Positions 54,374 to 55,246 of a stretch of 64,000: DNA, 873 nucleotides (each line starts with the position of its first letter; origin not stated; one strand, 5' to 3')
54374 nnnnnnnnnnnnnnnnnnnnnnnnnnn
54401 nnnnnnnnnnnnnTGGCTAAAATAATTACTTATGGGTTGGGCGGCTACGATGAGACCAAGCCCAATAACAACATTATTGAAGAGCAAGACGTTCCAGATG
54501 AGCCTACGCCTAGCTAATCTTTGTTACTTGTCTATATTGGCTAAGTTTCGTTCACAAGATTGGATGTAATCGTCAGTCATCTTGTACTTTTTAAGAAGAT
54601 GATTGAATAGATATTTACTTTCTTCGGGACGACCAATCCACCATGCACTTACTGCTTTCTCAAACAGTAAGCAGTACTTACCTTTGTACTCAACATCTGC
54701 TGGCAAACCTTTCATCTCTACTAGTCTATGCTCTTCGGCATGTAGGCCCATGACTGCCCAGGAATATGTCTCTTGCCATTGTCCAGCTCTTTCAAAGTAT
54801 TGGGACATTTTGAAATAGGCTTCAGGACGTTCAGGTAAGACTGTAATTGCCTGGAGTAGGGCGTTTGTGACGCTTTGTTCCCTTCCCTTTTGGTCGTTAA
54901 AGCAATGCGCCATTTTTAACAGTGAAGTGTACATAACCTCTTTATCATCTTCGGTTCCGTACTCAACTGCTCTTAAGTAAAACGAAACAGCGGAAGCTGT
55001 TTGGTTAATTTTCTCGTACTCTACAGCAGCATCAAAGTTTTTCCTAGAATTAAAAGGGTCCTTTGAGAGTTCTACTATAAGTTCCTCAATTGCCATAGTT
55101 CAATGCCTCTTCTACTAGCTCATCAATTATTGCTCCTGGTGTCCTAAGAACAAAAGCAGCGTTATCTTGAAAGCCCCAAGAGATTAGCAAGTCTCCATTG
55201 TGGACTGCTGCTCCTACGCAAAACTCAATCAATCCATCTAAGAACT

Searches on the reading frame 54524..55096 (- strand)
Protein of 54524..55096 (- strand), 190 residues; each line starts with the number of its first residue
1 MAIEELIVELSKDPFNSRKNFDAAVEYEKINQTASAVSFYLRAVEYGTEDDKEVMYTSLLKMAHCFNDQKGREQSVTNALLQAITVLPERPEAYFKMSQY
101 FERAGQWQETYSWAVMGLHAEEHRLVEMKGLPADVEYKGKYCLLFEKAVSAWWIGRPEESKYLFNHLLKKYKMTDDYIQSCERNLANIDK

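Call 38: search_protein_families(library=pfam, proteins=[window:54524-55096:-], max_evalue=0.01)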
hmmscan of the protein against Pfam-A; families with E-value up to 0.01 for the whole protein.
window:54524-55096:- (190 aa): 1 family
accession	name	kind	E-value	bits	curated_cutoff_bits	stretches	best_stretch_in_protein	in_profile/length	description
PF07719.23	TPR_2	-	0.0045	17.5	27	0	144-171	4-31/34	Tetratricopeptide repeat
